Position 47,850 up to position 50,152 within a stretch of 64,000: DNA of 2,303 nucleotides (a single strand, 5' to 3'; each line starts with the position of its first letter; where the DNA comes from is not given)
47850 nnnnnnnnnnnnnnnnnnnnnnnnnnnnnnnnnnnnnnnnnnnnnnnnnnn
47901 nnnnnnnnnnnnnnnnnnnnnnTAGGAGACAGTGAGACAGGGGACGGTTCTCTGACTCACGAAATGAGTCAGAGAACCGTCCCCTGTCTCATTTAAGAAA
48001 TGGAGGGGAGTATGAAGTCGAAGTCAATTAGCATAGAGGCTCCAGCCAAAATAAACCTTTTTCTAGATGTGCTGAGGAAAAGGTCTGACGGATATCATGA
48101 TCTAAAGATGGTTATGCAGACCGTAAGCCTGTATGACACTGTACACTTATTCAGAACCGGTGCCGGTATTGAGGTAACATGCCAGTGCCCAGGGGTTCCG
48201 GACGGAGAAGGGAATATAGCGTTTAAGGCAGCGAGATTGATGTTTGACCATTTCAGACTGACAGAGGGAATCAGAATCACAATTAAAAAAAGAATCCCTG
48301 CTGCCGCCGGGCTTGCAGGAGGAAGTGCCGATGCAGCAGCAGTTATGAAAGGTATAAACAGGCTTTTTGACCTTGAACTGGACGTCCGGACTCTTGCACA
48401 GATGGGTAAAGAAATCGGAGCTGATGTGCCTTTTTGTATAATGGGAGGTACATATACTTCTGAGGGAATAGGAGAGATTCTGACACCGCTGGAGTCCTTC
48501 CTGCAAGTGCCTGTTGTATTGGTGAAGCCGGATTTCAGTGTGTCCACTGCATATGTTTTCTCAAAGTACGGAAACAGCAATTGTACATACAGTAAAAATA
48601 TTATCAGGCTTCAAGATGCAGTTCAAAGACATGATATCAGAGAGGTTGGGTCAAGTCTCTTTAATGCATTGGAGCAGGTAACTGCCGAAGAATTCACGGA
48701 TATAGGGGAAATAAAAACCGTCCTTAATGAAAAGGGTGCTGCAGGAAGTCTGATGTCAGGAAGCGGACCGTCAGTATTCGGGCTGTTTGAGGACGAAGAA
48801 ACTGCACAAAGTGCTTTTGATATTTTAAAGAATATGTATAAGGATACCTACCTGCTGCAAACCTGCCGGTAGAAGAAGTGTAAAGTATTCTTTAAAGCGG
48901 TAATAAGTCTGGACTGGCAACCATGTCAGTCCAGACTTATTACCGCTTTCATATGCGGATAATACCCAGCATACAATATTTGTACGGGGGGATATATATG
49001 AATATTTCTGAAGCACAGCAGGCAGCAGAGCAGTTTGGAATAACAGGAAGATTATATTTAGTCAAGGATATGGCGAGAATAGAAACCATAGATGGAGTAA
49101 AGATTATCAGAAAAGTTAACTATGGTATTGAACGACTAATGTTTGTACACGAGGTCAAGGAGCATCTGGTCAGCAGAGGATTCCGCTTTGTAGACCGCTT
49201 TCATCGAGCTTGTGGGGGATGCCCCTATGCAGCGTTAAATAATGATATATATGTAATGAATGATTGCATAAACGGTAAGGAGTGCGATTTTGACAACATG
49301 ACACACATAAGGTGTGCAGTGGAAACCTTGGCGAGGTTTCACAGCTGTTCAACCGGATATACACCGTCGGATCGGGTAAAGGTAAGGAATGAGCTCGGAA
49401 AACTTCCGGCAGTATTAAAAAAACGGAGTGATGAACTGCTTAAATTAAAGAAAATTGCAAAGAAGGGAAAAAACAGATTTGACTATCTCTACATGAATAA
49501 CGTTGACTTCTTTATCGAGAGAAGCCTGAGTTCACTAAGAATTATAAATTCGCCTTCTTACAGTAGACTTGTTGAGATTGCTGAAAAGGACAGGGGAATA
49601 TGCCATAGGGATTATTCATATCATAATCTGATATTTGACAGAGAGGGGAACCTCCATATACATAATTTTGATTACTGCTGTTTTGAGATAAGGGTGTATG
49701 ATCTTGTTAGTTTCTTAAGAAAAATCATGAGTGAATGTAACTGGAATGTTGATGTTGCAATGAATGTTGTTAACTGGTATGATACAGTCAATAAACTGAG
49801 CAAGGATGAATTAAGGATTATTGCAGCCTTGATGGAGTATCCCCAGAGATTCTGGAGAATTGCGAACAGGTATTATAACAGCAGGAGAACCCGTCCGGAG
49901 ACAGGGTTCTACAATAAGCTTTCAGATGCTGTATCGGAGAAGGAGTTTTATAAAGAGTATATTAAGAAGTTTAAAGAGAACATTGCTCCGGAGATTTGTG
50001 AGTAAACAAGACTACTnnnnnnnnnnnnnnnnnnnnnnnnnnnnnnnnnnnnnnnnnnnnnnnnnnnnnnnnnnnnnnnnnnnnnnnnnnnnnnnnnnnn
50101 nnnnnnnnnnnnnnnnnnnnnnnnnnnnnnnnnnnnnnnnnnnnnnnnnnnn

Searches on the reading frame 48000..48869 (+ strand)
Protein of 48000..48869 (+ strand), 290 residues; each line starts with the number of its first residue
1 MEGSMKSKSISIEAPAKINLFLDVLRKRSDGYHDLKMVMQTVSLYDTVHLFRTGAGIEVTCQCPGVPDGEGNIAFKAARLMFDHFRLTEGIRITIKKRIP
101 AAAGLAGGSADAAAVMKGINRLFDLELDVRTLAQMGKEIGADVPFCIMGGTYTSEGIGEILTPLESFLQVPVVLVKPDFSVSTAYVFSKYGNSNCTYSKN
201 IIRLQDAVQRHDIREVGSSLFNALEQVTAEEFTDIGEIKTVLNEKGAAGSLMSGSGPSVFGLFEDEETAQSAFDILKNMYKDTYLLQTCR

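Call 31: search_protein_families(library=pfam, proteins=[window:48000-48869:+], max_evalue=0.00001)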
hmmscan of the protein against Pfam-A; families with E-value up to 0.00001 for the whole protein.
window:48000-48869:+ (290 aa): 2 families
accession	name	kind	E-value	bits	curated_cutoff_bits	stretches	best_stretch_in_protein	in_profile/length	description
PF00288.32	GHMP_kinases_N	-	3.7e-19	69.2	22.3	1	72-150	1-87/87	GHMP kinases N terminal domain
PF08544.19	GHMP_kinases_C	-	6.4e-14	52.6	21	1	205-281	2-84/85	GHMP kinases C terminal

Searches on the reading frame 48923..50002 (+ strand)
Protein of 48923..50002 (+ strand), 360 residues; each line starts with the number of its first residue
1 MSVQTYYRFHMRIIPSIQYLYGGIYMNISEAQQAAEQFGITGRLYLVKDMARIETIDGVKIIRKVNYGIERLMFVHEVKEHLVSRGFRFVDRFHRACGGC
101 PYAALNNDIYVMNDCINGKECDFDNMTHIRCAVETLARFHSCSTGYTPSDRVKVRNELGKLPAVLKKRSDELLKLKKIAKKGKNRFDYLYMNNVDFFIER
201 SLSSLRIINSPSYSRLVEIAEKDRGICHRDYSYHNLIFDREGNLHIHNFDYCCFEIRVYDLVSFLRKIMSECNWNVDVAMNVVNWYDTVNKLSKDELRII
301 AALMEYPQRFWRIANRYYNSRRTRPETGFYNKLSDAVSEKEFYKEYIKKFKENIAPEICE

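Call 31: search_protein_families(library=pfam, proteins=[window:48923-50002:+], max_evalue=0.00001)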
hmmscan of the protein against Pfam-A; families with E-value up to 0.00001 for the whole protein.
window:48923-50002:+ (360 aa): 1 family
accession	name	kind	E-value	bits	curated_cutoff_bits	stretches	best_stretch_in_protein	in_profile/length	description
PF01636.29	APH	-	6.2e-06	26.6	23.2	0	130-269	98-214/239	Phosphotransferase enzyme family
